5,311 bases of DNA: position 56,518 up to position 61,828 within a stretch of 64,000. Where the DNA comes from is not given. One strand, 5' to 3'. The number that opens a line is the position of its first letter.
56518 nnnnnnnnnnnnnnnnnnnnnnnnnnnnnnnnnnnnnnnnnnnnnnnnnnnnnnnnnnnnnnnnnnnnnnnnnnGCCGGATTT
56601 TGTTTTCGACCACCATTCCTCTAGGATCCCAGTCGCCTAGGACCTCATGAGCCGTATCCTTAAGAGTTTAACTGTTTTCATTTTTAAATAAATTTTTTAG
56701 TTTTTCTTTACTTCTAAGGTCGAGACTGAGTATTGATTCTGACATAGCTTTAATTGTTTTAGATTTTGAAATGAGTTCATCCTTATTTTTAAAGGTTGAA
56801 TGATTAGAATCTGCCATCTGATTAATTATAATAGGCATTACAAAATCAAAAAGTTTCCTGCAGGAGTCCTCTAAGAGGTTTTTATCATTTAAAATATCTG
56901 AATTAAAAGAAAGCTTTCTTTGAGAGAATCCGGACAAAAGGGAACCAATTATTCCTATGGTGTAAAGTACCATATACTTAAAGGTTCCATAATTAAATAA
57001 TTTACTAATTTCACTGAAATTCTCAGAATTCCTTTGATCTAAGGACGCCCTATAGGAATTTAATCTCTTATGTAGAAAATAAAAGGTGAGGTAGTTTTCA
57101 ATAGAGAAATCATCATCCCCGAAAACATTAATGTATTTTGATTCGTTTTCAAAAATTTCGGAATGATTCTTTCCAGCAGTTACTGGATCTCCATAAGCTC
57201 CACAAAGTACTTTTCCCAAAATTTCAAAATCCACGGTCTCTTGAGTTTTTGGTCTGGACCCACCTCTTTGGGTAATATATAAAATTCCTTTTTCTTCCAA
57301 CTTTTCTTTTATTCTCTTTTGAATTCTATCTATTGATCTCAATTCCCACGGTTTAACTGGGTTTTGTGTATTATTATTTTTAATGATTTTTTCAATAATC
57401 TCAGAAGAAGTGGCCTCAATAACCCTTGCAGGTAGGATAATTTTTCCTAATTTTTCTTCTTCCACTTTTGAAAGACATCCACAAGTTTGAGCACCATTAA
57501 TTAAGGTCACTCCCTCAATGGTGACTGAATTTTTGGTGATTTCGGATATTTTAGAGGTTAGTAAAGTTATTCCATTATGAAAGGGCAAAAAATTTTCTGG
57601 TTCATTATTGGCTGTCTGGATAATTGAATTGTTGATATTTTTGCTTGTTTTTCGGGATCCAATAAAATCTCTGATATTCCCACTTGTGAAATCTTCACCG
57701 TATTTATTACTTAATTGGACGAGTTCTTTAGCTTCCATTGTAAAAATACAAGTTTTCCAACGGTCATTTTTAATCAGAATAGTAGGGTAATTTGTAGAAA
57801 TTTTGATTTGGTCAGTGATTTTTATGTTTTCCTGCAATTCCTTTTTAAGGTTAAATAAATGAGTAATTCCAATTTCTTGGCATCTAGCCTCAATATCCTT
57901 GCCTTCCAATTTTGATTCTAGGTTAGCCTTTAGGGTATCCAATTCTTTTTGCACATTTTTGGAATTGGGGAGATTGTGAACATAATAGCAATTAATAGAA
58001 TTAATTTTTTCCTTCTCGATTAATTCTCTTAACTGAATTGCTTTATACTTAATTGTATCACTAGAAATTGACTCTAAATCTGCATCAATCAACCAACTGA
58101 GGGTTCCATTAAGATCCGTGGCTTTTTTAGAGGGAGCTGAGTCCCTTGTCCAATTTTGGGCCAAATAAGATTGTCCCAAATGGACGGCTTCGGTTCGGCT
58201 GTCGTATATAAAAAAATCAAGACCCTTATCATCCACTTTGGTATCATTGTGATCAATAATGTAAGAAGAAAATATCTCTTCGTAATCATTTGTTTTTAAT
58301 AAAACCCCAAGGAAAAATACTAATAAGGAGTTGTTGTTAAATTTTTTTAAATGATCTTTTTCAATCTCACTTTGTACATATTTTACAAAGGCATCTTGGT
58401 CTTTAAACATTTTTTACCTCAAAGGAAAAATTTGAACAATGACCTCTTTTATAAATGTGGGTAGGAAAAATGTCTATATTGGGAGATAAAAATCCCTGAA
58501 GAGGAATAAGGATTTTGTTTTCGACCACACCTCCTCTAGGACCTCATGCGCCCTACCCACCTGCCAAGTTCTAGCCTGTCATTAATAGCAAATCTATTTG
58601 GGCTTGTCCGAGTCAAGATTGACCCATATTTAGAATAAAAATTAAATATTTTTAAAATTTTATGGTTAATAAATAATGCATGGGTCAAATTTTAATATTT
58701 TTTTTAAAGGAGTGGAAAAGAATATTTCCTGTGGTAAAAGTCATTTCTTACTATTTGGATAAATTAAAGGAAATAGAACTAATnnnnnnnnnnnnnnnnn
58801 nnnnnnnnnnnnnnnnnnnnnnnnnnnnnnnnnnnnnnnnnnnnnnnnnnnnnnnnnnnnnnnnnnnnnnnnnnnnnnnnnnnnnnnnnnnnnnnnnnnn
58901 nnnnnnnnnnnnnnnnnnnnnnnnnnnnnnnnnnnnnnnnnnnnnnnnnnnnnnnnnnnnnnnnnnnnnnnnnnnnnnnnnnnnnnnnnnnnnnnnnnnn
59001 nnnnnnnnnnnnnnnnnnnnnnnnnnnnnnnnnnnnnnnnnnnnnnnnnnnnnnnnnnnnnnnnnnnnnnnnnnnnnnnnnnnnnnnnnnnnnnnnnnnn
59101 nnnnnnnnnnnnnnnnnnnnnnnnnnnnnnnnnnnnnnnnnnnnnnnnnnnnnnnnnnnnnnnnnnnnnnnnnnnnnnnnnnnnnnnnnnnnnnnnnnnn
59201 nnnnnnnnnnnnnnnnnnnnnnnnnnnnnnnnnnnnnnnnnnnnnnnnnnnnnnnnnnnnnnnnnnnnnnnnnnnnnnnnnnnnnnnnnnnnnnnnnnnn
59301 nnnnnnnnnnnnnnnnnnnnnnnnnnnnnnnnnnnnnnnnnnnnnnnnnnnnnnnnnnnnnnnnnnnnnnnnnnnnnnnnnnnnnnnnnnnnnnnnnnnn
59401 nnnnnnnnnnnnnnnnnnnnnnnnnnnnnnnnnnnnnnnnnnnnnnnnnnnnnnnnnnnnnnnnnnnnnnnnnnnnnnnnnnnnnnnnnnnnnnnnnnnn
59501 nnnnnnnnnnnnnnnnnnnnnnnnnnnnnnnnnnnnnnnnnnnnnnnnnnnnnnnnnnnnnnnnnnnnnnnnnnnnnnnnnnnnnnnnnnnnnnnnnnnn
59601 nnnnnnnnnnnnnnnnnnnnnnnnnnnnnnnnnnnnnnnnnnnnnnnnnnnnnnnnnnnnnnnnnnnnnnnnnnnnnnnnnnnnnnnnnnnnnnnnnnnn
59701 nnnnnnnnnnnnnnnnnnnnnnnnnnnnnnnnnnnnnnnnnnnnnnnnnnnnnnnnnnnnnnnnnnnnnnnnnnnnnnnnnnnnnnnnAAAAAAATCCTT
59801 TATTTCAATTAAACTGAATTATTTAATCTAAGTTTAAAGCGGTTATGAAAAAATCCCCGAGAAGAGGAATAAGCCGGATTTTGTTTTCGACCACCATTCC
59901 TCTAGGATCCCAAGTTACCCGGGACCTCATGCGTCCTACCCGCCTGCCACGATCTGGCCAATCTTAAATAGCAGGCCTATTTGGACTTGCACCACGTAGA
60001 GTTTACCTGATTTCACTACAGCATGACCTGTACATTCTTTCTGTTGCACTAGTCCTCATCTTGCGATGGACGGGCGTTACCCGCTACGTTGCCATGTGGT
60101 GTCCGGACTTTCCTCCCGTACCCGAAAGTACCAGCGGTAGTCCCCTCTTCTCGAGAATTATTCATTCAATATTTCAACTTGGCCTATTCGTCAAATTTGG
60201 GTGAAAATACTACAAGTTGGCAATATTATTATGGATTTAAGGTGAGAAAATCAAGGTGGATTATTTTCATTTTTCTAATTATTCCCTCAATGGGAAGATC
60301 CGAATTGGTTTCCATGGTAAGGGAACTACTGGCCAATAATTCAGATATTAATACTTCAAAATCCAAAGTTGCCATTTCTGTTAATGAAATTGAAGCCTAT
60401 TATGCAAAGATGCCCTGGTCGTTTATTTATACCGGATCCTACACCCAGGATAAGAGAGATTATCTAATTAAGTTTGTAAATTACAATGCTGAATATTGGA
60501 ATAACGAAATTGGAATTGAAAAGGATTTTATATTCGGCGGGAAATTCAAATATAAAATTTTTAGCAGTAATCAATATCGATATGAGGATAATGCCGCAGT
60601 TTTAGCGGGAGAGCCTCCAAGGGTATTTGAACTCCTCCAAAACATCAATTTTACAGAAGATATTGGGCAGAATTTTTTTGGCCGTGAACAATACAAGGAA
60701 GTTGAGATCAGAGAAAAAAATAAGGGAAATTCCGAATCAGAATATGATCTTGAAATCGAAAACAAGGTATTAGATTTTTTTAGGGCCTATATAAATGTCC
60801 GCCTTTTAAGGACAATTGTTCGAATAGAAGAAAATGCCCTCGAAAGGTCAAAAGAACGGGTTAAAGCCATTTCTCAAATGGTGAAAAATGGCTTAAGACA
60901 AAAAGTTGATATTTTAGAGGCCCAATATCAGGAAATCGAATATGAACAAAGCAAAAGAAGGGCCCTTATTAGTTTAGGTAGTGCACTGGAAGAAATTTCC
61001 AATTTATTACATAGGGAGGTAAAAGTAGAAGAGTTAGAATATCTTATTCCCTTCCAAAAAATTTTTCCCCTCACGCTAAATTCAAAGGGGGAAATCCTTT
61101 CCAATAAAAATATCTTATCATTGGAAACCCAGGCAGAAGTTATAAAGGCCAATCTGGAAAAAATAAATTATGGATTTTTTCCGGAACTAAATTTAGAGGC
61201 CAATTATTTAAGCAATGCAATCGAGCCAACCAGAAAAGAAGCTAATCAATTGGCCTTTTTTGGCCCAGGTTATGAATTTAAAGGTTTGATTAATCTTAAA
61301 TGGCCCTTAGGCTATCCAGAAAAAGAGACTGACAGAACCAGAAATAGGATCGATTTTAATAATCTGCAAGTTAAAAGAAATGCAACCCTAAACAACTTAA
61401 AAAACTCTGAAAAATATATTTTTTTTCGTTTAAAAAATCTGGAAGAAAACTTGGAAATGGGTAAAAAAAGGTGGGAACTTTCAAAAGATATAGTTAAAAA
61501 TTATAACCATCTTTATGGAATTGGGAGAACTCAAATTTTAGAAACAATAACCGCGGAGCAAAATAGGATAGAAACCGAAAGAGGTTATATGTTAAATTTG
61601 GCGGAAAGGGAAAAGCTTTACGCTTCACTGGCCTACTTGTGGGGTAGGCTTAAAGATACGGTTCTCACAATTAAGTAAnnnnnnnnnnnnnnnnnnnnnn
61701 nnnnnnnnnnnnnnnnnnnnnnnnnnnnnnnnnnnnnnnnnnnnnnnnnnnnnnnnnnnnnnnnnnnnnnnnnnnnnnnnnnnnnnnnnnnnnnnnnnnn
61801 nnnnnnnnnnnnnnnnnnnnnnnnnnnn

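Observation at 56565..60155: rnpB used as an integration hot spot: intact RNase P RNA gene plus two displaced copies of its 3' end delimiting two integrase-less islets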

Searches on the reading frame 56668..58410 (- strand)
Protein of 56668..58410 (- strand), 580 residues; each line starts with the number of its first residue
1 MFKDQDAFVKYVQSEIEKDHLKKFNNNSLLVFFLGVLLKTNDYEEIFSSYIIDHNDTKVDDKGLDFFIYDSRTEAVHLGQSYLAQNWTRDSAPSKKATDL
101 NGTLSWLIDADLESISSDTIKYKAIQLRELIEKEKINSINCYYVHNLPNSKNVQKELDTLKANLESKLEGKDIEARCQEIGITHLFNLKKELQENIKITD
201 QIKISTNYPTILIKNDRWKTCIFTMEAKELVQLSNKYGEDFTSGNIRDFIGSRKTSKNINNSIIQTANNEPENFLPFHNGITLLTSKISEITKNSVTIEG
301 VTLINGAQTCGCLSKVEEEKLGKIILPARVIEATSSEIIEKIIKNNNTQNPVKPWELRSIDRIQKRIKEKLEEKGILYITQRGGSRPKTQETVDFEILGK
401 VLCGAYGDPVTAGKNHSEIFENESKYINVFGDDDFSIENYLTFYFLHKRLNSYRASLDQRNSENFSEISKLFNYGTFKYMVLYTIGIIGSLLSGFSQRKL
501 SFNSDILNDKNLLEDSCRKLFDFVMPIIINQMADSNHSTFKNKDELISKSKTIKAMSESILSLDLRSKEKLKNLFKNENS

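Call 7: search_protein_families(library=pfam, proteins=[window:56668-58410:-], max_evalue=0.01)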
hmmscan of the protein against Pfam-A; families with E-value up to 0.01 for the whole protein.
window:56668-58410:- (580 aa): 1 family
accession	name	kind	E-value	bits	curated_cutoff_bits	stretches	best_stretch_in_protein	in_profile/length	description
PF10592.14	AIPR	-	1.3e-26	94.5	25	1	244-502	3-274/308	AIPR protein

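Call 10: find_encoding_contigs(protein=window:56668-58410:-, flank=10000, max_places=10)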
Protein window:56668-58410:- (580 aa): no gene with exactly this product is on record in the collection.

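Call 21: search_protein_families(library=padloc, proteins=[window:56668-58410:-], max_evalue=0.01)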
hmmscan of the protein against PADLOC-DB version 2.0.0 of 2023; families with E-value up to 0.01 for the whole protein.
window:56668-58410:- (580 aa): 2 families
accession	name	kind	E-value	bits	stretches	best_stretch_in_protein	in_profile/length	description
PDLC02357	AbiU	-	1.1e-37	128.5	1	82-547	87-521/537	AbiU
PDLC02207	MzaE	-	2.4e-05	21.1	1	222-350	225-365/598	-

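Call 24: find_related_loci(query=window:56668-58410:-, collection=viral_contigs, flank=10000)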
Query window:56668-58410:- (580 aa) in viral_contigs; peptide patterns used: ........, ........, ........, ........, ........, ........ (x = any residue, [..] = any of these).
20 stretches matched a pattern, but none encodes a relative of the query by tblastn (E <= 1e-3).

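Call 32: find_homologous_proteins(query=window:56668-58410:-, max_evalue=1e-10)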
Query window:56668-58410:- (580 aa): 11 proteins with E <= 1e-10 among 8000 candidates.
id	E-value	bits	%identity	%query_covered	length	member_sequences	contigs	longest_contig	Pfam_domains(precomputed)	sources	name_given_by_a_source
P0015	0.0e+0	1275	100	100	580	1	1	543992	PF10592.15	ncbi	-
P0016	4.7e-58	215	31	80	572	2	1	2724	PF10592.15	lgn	-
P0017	3.7e-57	212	31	76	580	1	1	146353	PF10592.15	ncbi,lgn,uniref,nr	ncbi:hypothetical protein FTO68_02350 [Methanocalculus taiwanensis]|uniref:Abortive phage infection 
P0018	8.2e-57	211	29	80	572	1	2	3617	PF10592.15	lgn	-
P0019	1.8e-54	204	29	83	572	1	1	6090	PF10592.15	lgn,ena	-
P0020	1.1e-53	201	30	87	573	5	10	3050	PF10592.15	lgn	-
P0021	2.0e-53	200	29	83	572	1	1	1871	PF10592.15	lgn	-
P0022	1.9e-51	194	30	82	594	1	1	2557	PF10592.15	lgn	-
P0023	5.7e-48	182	30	75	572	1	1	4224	PF10592.15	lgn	-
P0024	4.2e-44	169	29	75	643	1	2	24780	PF10592.15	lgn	-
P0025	4.2e-12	64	28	39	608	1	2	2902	PF10592.15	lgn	-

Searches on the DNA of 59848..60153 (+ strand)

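Call 91: search_dna_similar(query=window:59848-60153:+, collection=phages, mode=distant, max_rows=15)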
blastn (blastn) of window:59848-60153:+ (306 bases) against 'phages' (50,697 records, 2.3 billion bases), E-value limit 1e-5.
No match.

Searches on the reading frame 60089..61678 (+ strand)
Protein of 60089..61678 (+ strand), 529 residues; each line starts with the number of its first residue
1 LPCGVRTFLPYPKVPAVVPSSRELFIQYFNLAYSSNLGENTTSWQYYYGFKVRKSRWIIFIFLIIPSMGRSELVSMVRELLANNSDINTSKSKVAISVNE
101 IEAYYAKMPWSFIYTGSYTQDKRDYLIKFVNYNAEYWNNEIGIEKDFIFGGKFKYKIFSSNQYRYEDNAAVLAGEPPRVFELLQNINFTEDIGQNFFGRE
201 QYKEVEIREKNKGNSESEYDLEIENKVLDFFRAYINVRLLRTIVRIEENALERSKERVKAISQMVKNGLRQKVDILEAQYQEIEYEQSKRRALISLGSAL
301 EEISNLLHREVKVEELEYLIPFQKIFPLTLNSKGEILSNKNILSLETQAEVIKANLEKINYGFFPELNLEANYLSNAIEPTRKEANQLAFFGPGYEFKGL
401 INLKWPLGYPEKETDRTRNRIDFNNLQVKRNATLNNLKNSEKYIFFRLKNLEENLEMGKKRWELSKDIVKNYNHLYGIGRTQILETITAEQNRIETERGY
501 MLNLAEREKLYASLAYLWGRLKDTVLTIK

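Call 7: search_protein_families(library=pfam, proteins=[window:60089-61678:+], max_evalue=0.01)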
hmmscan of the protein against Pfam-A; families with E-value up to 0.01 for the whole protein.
window:60089-61678:+ (529 aa): 1 family
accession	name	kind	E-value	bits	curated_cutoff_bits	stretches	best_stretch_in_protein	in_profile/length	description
PF02321.23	OEP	-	1.8e-20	74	22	2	339-519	12-187/187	Outer membrane efflux protein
